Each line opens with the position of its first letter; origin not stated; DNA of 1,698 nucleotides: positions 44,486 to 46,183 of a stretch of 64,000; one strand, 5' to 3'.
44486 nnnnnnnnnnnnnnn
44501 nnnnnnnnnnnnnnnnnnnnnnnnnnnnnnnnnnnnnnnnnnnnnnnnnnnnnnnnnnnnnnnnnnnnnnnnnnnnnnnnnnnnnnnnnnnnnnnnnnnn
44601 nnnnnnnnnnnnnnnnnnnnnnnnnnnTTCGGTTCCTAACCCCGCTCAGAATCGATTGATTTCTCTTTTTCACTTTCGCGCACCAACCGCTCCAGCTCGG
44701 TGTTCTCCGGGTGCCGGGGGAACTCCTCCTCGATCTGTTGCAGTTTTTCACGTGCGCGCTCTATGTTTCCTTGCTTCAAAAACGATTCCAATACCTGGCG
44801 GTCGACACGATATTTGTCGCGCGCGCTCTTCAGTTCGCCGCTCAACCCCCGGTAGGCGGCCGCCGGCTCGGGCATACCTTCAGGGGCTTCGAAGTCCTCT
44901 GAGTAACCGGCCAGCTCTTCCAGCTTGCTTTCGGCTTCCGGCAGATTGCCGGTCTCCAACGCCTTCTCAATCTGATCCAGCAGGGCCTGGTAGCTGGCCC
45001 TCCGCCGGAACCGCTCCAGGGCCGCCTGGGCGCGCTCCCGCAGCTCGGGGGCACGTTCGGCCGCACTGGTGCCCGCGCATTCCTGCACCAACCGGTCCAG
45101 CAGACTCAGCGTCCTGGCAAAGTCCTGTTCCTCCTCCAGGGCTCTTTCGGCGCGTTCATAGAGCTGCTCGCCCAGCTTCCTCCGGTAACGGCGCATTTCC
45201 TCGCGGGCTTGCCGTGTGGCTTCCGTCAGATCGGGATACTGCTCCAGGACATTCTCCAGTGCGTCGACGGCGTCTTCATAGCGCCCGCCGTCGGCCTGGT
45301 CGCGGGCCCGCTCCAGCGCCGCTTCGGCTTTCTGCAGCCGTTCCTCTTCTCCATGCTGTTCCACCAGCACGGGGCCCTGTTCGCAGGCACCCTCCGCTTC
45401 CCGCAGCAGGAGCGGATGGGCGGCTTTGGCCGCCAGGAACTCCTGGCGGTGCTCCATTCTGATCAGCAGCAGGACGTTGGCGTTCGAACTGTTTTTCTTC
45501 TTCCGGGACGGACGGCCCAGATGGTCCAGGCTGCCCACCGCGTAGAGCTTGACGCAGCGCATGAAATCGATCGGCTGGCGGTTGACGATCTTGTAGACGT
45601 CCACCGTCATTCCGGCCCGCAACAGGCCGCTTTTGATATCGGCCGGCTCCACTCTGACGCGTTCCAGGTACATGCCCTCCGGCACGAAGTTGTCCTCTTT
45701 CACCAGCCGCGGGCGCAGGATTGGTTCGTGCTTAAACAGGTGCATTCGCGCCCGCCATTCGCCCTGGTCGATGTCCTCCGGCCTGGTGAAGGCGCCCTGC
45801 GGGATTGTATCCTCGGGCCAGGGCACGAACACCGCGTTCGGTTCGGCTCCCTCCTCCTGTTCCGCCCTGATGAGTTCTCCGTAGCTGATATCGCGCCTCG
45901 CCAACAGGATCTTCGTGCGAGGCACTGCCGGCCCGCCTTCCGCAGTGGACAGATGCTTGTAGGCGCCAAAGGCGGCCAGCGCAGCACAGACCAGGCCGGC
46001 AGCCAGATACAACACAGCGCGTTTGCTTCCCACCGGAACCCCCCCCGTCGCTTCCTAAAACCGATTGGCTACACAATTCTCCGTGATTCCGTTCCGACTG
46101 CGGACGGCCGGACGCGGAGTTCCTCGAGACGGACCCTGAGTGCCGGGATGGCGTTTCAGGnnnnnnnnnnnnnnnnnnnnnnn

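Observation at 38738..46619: Atypical Tad-type pilus/secretion locus: tadE first, CpaB with a 250-aa helical TPR-like extension, no pilin, prepilin peptidase or secretin, and flanking OmpA/lipoprotein/murD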

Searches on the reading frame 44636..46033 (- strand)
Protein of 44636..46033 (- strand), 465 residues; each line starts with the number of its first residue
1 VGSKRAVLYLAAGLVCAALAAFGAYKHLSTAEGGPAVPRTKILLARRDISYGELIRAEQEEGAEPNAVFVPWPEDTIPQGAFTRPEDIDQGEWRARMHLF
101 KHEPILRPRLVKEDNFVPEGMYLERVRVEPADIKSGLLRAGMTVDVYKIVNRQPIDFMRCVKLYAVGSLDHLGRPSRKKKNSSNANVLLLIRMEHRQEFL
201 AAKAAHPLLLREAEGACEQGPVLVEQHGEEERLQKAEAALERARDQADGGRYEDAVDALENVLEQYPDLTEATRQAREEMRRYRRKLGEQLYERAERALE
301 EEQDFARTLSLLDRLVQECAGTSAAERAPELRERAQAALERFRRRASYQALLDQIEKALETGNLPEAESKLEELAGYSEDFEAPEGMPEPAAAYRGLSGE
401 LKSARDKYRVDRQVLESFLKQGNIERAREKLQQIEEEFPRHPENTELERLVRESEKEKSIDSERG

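Call 3: search_protein_families(library=pfam, proteins=[window:44636-46033:-], max_evalue=0.01)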
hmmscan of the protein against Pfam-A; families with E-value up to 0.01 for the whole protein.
window:44636-46033:- (465 aa): 5 families
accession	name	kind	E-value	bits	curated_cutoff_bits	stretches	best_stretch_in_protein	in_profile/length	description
PF13174.12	TPR_6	-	6.1e-07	30.1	26.3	0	238-268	2-32/33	Tetratricopeptide repeat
PF13432.12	TPR_16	-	6e-05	23.8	32.7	0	333-374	14-57/65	Tetratricopeptide repeat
PF19556.4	PRTRC_E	-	0.0006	20.1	26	1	215-283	97-164/175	PRTRC system protein E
PF13428.12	TPR_14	-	0.0012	19.8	23.5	0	237-273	2-38/44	Tetratricopeptide repeat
PF22360.1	SbsC_spectrin-like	-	0.0064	17.7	26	0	352-375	10-33/62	SbsC,spectrin-like repeat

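Call 7: search_protein_families(library=ncbifam, proteins=[window:44636-46033:-], max_evalue=1)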
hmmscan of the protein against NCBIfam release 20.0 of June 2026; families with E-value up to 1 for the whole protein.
window:44636-46033:- (465 aa): 8 families
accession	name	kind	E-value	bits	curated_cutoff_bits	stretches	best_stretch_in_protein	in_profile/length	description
TIGR03177.1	pilus_cpaB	equivalog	4e-14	52.5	71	1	8-154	2-148/262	Flp pilus assembly protein CpaB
TIGR02795.1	tol_pal_ybgF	equivalog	8.5e-05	23.1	90.1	1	235-275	75-115/119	tol-pal system protein YbgF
TIGR03302.1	OM_YfiO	subfamily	0.00035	20.1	81.4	1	217-274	17-70/239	outer membrane protein assembly factor BamD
NF040966.1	MamQ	equivalog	0.06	12.8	250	1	217-273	78-133/221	magnetosome protein MamQ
NF047558.1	TPR_END_plus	domain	0.074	13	32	0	242-273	5-36/56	TPR end-of-group domain-containing protein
NF008119.0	PRK10866.1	equivalog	0.12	12.1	363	1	231-296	172-232/243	outer membrane protein assembly factor BamD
NF053607.1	CHU_0125_OmpA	equivalog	0.82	8.1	620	1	238-315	21-101/639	CHU_0125 family OmpA-like outer membrane integrity protein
NF042912.1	Amuc_1098_fam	equivalog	0.97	7.4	750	0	224-318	29-118/805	Amuc_1098 family type IV pilus outer membrane protein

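Call 8: find_encoding_contigs(protein=window:44636-46033:-, flank=10000, max_places=6)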
Protein window:44636-46033:- (465 aa): no gene with exactly this product is on record in the collection.

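Call 9: find_homologous_proteins(query=window:44636-46033:-)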
Query window:44636-46033:- (465 aa): 5 proteins with E <= 0.001 among 8000 candidates.
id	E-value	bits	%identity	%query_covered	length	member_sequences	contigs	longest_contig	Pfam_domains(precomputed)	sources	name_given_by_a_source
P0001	2.8e-293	991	100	99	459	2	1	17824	PF13174.13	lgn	-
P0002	1.2e-118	415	45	98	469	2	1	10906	-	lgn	-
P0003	1.7e-117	411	47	99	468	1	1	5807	-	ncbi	-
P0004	1.2e-108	382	44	96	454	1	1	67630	-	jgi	-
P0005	4.2e-90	321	42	89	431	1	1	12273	PF13428.13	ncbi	ncbi:MAG: tetratricopeptide repeat protein [Candidatus Brocadiia bacterium]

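Call 10: find_encoding_contigs(protein=P0004, flank=10000, max_places=3)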
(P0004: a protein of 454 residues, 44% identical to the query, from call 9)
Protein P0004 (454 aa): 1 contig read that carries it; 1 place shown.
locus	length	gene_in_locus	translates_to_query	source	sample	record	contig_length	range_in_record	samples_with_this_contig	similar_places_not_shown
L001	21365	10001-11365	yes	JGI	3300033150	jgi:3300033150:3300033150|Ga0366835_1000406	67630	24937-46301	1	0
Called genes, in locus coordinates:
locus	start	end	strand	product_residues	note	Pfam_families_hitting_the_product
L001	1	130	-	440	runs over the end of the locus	PF02878:PGM_PMM_I, PF02879:PGM_PMM_II, PF02880:PGM_PMM_III, PF00408:PGM_PMM_IV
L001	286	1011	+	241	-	PF00455:DeoRC (faint), PF06026:Rib_5-P_isom_A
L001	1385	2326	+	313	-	PF01073:3Beta_HSD, PF01370:Epimerase, PF02719:Polysacc_synt_2, PF04321:RmlD_sub_bind, PF05368:NmrA (weak), PF13460:NAD_binding_10, PF16363:GDP_Man_Dehyd, PF07993:NAD_binding_4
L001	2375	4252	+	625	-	-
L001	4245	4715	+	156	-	PF00583:Acetyltransf_1, PF13673:Acetyltransf_10, PF13508:Acetyltransf_7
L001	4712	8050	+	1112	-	PF00580:UvrD-helicase, PF13245:AAA_19, PF13361:UvrD_C, PF13538:UvrD_C_2 (faint), PF12705:PDDEXK_1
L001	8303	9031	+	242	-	-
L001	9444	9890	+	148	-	PF07811:TadE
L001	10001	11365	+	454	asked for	-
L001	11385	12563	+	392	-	PF00072:Response_reg (faint), PF13614:AAA_31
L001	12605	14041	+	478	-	PF00437:T2SSE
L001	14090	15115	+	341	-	PF00482:T2SSF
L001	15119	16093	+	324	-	PF00482:T2SSF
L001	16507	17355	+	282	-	PF00691:OmpA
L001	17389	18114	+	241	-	PF14366:DUF4410 (weak)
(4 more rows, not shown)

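Call 11: find_encoding_contigs(protein=P0005, flank=10000, max_places=3)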
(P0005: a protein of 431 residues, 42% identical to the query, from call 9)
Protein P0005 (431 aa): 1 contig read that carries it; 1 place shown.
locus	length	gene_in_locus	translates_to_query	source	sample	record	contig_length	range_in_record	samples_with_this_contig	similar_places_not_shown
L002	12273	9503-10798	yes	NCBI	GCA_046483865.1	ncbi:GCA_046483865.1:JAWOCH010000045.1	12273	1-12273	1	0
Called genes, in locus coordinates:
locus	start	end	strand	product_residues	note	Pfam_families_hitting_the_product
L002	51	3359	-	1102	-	PF00580:UvrD-helicase, PF13245:AAA_19, PF13361:UvrD_C, PF13538:UvrD_C_2 (faint), PF12705:PDDEXK_1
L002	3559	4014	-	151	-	PF00583:Acetyltransf_1, PF13673:Acetyltransf_10, PF13508:Acetyltransf_7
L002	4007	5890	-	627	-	-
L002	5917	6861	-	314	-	PF01073:3Beta_HSD, PF01370:Epimerase, PF02719:Polysacc_synt_2, PF04321:RmlD_sub_bind, PF07993:NAD_binding_4, PF13460:NAD_binding_10, PF16363:GDP_Man_Dehyd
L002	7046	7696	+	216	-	PF03783:CsgG (weak), PF13488:Gly-zipper_Omp (weak)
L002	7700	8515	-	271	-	PF23023:Anti-Pycsar_Apyc1 (weak), PF00753:Lactamase_B (weak), PF12706:Lactamase_B_2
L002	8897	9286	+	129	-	PF07811:TadE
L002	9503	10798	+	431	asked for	PF13428:TPR_14 (faint)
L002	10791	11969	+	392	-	PF00072:Response_reg (weak)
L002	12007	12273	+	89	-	?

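Call 12: find_encoding_contigs(protein=P0002, flank=10000, max_places=3)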
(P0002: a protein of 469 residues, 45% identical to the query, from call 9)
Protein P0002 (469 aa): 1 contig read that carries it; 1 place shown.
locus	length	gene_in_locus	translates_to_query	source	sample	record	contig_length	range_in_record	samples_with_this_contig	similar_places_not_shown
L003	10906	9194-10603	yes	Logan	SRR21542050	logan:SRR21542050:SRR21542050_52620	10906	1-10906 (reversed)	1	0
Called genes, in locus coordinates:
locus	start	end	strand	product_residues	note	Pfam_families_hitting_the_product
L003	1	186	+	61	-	?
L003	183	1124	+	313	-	PF01073:3Beta_HSD, PF01370:Epimerase, PF02719:Polysacc_synt_2, PF04321:RmlD_sub_bind, PF05368:NmrA (faint), PF13460:NAD_binding_10, PF16363:GDP_Man_Dehyd, PF07993:NAD_binding_4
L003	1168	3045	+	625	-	-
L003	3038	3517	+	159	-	PF00583:Acetyltransf_1, PF13673:Acetyltransf_10, PF13508:Acetyltransf_7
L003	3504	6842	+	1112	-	PF00580:UvrD-helicase, PF13245:AAA_19, PF13361:UvrD_C, PF13538:UvrD_C_2 (faint), PF12705:PDDEXK_1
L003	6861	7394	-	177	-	PF03266:NTPase_1, PF13238:AAA_18 (faint)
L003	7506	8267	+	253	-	-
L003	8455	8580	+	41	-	-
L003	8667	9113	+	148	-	PF07811:TadE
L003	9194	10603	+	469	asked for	-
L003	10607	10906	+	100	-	?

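Call 38: search_protein_representatives(protein=window:44636-46033:-)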
Query: 465 residues. Proteins with E-value up to 0.001 (for the whole library): 192; up to 1e-10: 52; up to 1e-30: 41. The best 150 are listed.
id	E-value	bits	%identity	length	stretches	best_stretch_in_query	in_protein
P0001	8.9e-294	990.6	100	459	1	8-465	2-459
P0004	3.9e-109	382.2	44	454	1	12-457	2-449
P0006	9.1e-99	348.1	42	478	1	1-455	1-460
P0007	1.7e-93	330.7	40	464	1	3-455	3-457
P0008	1.3e-83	298.1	39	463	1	2-454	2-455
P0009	4.3e-83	296.4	39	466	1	2-456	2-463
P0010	1.3e-81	291.5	41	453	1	12-455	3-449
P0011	4.4e-81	289.8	38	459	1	4-454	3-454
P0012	8.7e-80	285.5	36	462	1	2-452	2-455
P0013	5.7e-79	282.8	40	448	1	1-452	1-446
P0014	9.9e-77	275.4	39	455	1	9-451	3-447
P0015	3.8e-74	266.9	37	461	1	2-450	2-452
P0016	2.5e-70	254.3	42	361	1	114-456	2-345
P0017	1.4e-66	242.0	37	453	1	6-447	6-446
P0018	9.7e-66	239.2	35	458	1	5-450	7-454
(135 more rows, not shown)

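Call 39: predict_structure(alignment_id=A2)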
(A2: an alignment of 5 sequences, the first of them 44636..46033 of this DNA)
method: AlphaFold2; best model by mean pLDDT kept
length: 465 residues; sequences in the alignment: 5
mean_pLDDT: 70.9   pTM: 0.43
mean pLDDT of the five models: 70.9, 65.1, 64.6, 62.7, 61.7
residues with pLDDT >= 90: 182; 70-90: 62; 50-70: 101; < 50: 120
segments of 3 or more residues with pLDDT < 50: 22-36, 39-70, 76-115, 168-184, 218-227
pLDDT, mean of each block of 10 residues (from residue 1): 51 53 41 44 41 35 46 47 37 38 31 50 63 55 71 71 55 37 54 65 69 57 37 84 95 94 82 91 95 95 91 93 93 93 92 96 96 87 88 94 97 96 95 96 95 84 57
secondary structure, 60 per line:
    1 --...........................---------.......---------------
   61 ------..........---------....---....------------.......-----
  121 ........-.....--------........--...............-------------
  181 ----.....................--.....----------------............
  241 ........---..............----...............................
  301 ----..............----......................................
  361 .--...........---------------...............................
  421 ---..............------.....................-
elements in order: H3-29 E39-45 E67-73 H86-89 E93-96 E109-112 E121-128 H130-134 E143-150 E153-167 E185-192 H193-205 E208-212 H229-248 H252-265 H270-300 H305-318 H323-361 H364-374 H390-420 H424-437 H444-464

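Call 44: find_related_loci(query=A4, collection=genome_contigs, flank=10000)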
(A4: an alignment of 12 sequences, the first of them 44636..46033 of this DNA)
Query A4 (465 aa) in genome_contigs; peptide patterns used: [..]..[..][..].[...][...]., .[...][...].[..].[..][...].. (x = any residue, [..] = any of these).
151 stretches matched a pattern; 8 encode a relative of the query (tblastn E <= 1e-3); 8 distinct loci.
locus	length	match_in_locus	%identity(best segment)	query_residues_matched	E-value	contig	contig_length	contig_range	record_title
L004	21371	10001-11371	46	1-455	1e-123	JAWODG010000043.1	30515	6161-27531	MAG: Candidatus Brocadiia bacterium isolate BLK5-2.bin.122 k191_115905, whole genome shotgun sequence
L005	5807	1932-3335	47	1-462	5e-119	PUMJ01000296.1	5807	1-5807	MAG: Candidatus Brocadiaceae bacterium isolate B1Sed10_231 B1-Sed10-C22163, whole genome shotgun sequence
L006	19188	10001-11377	41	1-454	7e-106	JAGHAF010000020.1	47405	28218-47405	MAG: Planctomycetota bacterium isolate AUK223 PB_MBMC_177_c_000000000113, whole genome shotgun sequence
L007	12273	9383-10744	44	3-455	8e-105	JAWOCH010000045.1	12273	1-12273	MAG: Candidatus Brocadiia bacterium isolate BLK5-1.bin.168 k191_2860032, whole genome shotgun sequence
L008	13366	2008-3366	39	3-454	3e-86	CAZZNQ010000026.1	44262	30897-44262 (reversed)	MAG TPA_asm: uncultured candidatus Brocadiaceae bacterium isolate SRP141376_co2_394 genome assembly, contig: NODE_1972_l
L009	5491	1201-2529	39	3-451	6e-73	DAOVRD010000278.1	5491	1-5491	MAG TPA_asm: Planctomycetota bacterium isolate CSMAG_1592 CSMAG_1592_k141_1268617_length_5491_cov_14.9895, whole genome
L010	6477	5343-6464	37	3-370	2e-66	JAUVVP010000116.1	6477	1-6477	MAG: Planctomycetota bacterium isolate CSMAG_1167 CSMAG_1167_k127_4306432_length_6477_cov_12.0000, whole genome shotgun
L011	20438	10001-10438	26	4-152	3e-8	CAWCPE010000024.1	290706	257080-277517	MAG: Terriglobia bacterium isolate MFD05512.bin.1.231 genome assembly, contig: contig_60170, whole genome shotgun sequen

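Call 56: predict_structure(alignment_id=A3)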
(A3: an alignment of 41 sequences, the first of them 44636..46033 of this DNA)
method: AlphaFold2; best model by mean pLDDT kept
length: 465 residues; sequences in the alignment: 41
mean_pLDDT: 93.9   pTM: 0.68
mean pLDDT of the five models: 93.9, 93.7, 93.5, 92.6, 91.1
residues with pLDDT >= 90: 391; 70-90: 62; 50-70: 12; < 50: 0
segments of 3 or more residues with pLDDT < 50: none
pLDDT, mean of each block of 10 residues (from residue 1): 82 94 81 79 97 91 93 97 93 95 97 93 96 94 95 91 93 80 86 96 96 92 76 93 98 97 93 98 98 98 96 98 98 98 97 98 98 95 97 98 98 98 97 98 98 95 86
secondary structure, 60 per line:
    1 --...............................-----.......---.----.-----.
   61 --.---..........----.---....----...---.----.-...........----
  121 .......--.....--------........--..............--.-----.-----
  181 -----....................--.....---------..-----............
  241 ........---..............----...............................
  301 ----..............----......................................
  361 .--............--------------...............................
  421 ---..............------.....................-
elements in order: H3-33 E39-45 E67-73 H85-88 E93-95 E110-112 H113-116 E121-127 H130-134 E143-150 E153-166 E186-192 H193-205 E208-212 H229-248 H252-265 H270-300 H305-318 H323-361 H364-375 H390-420 H424-437 H444-464

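Call 59: fold_search(model_id=the predicted structure, library=pdb)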
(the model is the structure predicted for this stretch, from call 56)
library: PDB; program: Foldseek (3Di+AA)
matches with E <= 10: 1112; with E <= 0.001: 2
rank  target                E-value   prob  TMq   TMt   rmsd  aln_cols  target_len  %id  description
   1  9gzr_B                3.7e-07  1.00  0.23  0.42   9.4       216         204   15  Tad pilus alignment complex protein RcpC (released 2025-05-21)
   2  9gzr_A                6.1e-06  1.00  0.16  0.36  15.7       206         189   14  Tad pilus alignment complex protein RcpC (released 2025-05-21)
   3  3tgo_B                1.1e-03  1.00  0.13  0.25  18.3       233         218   11  Crystal structure of the E. coli BamCD complex (released 2011-09-28)
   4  5ayw_D                1.3e-03  1.00  0.13  0.28  20.4       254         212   11  Structure of a membrane complex (released 2016-02-24)
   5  3tgo_A                1.6e-03  1.00  0.13  0.25  18.2       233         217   11  Crystal structure of the E. coli BamCD complex (released 2011-09-28)
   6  5ekq_D                4.6e-03  0.98  0.13  0.26  19.9       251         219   13  The structure of the BamACDE subcomplex from E. coli (released 2016-01-20)
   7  9hmf_K                5.4e-03  0.47  0.11  0.07  24.1       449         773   10  Periplasmic scaffold of the Campylobacter jejuni flagellar motor (alpha carbon trace) (released 2024-12-25)
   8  8ffv_D                6.0e-03  0.33  0.12  0.13  26.6       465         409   12  Cryo-EM structure of the GR-Hsp90-FKBP52 complex (released 2023-11-01)
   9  9h85_D                7.0e-03  0.97  0.14  0.26  20.0       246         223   12  BAM-hinge (GSGS) (released 2025-10-22)
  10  3qky                  7.4e-03  0.96  0.16  0.23  15.5       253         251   16  Crystal structure of Rhodothermus marinus BamD (released 2011-04-20)
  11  7bnq_D                8.3e-03  0.98  0.13  0.27  18.4       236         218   10  Lateral-closed conformation of the lid-locked BAM complex (BamA E435C S665C, BamBDCE) by cryoEM (released 2021-06-02)
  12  9gzg_A                9.7e-03  0.96  0.10  0.29  24.4       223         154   16  Crystal structure of CTPR4E4 mutant (released 2025-10-15)
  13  7l7i_C                1.1e-02  0.33  0.12  0.14  25.8       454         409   12  Cryo-EM structure of Hsp90:FKBP51:p23 closed-state complex (released 2021-08-25)
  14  6e9t_A                1.1e-02  0.57  0.11  0.18  25.7       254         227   19  DHF58 filament (released 2018-11-21)
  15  5omp                  1.1e-02  0.30  0.12  0.13  27.5       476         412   12  Human FKBP5 protein (released 2017-11-08)
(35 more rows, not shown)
